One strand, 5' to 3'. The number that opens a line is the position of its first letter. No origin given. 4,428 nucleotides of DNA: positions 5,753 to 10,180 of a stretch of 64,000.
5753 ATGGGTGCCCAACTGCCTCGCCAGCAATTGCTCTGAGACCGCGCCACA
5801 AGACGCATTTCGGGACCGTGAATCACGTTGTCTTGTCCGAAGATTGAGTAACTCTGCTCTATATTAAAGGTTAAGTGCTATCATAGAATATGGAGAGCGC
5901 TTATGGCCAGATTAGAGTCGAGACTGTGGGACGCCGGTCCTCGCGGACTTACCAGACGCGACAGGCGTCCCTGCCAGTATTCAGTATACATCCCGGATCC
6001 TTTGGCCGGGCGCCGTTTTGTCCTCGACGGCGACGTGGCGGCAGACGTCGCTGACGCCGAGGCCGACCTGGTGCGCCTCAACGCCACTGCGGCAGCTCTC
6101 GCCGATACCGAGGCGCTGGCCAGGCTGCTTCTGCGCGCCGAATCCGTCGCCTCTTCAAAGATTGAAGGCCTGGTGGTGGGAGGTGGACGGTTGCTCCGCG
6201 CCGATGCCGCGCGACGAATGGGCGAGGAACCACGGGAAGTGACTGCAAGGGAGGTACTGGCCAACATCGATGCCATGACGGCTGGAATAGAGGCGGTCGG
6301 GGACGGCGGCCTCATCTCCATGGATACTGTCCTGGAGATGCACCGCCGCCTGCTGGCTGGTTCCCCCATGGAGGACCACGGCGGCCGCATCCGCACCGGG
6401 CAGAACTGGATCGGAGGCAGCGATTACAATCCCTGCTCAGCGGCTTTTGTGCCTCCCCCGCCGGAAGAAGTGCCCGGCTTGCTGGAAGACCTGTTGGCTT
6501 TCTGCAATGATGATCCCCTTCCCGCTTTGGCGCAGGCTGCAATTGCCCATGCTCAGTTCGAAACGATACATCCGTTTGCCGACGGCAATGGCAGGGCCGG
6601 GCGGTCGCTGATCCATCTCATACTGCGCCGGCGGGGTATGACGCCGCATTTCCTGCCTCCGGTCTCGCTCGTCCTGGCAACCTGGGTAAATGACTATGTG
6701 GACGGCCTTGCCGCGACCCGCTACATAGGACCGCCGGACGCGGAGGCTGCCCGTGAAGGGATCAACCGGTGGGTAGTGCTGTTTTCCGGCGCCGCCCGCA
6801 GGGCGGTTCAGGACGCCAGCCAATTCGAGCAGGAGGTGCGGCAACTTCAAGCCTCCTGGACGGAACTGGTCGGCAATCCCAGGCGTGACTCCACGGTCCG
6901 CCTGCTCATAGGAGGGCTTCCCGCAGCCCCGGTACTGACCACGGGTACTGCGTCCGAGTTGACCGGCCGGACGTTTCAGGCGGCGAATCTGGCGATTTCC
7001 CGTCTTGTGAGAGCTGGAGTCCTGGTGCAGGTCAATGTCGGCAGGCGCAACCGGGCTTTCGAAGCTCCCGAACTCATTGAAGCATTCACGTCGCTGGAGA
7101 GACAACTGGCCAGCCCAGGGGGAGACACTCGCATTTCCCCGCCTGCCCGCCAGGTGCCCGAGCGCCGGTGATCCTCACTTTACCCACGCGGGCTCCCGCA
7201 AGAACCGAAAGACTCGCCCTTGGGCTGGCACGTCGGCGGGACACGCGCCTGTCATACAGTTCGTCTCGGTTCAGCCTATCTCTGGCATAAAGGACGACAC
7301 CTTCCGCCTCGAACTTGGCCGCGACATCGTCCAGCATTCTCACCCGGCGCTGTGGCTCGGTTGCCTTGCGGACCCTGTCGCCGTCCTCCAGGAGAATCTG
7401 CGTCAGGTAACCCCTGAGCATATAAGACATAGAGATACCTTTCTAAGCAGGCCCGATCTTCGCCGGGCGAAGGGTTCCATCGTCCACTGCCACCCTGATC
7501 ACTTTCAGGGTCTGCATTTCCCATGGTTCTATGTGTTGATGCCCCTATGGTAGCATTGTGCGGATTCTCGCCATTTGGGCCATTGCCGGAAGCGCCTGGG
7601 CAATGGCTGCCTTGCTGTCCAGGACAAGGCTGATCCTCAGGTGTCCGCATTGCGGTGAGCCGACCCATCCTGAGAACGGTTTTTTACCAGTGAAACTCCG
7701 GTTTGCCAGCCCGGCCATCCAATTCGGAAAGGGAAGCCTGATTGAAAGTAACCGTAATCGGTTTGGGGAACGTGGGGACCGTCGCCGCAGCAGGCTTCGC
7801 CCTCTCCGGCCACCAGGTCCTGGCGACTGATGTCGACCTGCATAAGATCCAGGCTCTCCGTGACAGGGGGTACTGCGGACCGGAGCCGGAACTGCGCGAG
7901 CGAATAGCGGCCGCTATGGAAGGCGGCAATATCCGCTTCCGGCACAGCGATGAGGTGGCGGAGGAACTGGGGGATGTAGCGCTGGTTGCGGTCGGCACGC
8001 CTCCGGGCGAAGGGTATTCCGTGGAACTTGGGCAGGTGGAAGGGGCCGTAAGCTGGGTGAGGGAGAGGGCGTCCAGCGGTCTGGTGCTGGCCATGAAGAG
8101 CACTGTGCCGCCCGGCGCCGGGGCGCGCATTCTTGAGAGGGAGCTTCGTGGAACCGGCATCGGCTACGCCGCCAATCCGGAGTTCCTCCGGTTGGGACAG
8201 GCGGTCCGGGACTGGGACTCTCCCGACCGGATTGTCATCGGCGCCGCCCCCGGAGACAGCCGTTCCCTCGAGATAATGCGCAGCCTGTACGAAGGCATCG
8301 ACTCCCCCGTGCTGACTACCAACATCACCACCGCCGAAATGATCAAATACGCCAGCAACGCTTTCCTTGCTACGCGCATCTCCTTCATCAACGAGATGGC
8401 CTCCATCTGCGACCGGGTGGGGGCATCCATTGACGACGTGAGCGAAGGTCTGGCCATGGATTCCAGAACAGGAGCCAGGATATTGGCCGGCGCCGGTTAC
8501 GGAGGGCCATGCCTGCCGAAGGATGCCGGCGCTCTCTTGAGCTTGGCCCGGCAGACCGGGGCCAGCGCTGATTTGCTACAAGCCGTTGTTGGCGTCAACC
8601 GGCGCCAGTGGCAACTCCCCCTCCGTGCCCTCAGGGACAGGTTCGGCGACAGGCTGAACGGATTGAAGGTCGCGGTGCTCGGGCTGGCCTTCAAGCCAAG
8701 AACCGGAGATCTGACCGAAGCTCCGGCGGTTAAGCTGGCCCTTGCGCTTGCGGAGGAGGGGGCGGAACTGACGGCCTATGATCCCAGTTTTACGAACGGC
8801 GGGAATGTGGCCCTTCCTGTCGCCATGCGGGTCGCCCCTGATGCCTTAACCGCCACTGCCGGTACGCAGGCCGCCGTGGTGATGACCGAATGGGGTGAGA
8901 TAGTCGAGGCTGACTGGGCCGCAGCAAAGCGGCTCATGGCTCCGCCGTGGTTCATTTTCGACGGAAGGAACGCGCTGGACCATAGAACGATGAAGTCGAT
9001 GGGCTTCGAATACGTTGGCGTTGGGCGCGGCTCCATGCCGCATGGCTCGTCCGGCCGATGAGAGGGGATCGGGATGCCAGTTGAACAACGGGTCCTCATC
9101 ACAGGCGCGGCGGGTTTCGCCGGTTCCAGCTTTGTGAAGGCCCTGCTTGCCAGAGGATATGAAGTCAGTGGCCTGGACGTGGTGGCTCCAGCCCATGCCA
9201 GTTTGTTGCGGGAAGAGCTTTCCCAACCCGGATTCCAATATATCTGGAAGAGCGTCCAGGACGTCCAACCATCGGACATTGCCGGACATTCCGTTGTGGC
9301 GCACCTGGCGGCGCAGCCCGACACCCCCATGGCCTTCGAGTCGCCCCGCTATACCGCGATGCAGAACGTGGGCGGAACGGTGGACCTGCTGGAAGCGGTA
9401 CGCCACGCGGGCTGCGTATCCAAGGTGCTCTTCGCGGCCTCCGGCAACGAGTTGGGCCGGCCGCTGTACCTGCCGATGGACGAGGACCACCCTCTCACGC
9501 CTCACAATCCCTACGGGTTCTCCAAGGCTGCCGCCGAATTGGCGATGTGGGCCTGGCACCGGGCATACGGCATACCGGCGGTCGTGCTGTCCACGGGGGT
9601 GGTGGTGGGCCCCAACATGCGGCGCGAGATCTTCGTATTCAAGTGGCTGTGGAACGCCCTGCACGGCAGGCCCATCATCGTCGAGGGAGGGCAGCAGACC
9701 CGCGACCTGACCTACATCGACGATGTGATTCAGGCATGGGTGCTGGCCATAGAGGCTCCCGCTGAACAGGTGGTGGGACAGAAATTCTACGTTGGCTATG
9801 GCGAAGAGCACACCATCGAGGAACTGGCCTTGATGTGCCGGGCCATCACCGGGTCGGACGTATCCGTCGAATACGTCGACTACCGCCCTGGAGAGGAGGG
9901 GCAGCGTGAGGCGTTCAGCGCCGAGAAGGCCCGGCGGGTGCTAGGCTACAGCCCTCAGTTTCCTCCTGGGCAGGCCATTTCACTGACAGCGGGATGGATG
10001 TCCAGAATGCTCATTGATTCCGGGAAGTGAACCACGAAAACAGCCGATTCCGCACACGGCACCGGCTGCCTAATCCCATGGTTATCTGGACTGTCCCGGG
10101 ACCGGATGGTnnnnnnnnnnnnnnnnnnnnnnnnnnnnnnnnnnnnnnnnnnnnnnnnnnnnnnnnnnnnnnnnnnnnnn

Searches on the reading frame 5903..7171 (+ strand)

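Call 8: search_protein_families(library=pfam, proteins=[window:5903-7171:+])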
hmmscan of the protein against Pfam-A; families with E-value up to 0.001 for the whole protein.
window:5903-7171:+ (422 aa): 3 families
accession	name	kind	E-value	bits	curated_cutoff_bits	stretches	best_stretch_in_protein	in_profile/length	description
PF02661.23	Fic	-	4.7e-20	72.7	24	1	138-241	2-93/93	Fic/DOC family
PF13784.11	Fic_N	-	3.4e-13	49.9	26.7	1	49-130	4-82/82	Fic/DOC family N-terminal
PF07756.17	DUF1612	-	0.00087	19.9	30.1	0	204-258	24-77/127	Protein of unknown function (DUF1612)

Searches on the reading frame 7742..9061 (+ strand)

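Call 8: search_protein_families(library=pfam, proteins=[window:7742-9061:+])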
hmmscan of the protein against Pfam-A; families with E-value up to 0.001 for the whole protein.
window:7742-9061:+ (439 aa): 4 families
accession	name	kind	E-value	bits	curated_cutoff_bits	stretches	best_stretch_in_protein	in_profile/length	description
PF03721.20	UDPG_MGDP_dh_N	-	5.4e-35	121.1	27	1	1-174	1-181/187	UDP-glucose/GDP-mannose dehydrogenase family, NAD binding domain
PF00984.24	UDPG_MGDP_dh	-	5.6e-31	106.9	25.4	1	197-287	2-93/94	UDP-glucose/GDP-mannose dehydrogenase family, central domain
PF03720.21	UDPG_MGDP_dh_C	-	1.2e-21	77.5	30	1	311-414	1-103/103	UDP-glucose/GDP-mannose dehydrogenase family, UDP binding domain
PF03807.23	F420_oxidored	-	5.2e-05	24.2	21.6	0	2-49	1-46/94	NADP oxidoreductase coenzyme F420-dependent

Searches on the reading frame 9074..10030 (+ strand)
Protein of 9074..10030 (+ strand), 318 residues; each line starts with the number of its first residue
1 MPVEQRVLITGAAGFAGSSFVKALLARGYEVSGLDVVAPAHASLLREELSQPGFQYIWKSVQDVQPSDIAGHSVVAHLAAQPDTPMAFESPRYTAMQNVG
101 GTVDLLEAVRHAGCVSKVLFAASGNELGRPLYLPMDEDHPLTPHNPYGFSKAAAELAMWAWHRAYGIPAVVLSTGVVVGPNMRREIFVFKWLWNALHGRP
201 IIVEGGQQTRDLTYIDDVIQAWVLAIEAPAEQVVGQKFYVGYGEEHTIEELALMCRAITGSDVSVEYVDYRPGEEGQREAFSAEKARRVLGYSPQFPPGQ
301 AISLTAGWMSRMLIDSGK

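Call 8: search_protein_families(library=pfam, proteins=[window:9074-10030:+])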
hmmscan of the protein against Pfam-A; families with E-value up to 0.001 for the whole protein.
window:9074-10030:+ (318 aa): 6 families
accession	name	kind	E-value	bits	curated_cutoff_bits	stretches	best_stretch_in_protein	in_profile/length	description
PF01370.27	Epimerase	-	1.2e-43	149.7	20.9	1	7-241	1-240/240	NAD dependent epimerase/dehydratase family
PF16363.11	GDP_Man_Dehyd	-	2.2e-38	133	27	1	8-296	1-323/332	GDP-mannose 4,6 dehydratase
PF01073.25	3Beta_HSD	-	3.8e-10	39.7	22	1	8-242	1-250/280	3-beta hydroxysteroid dehydrogenase/isomerase family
PF02719.21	Polysacc_synt_2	-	9.1e-08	32.1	20.2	1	7-282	1-275/293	Polysaccharide biosynthesis protein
PF07993.18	NAD_binding_4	-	1.2e-06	28.3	20.1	0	135-180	165-210/258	Male sterility protein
PF04321.23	RmlD_sub_bind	-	0.00063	19.3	27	0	6-233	2-204/287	RmlD substrate binding domain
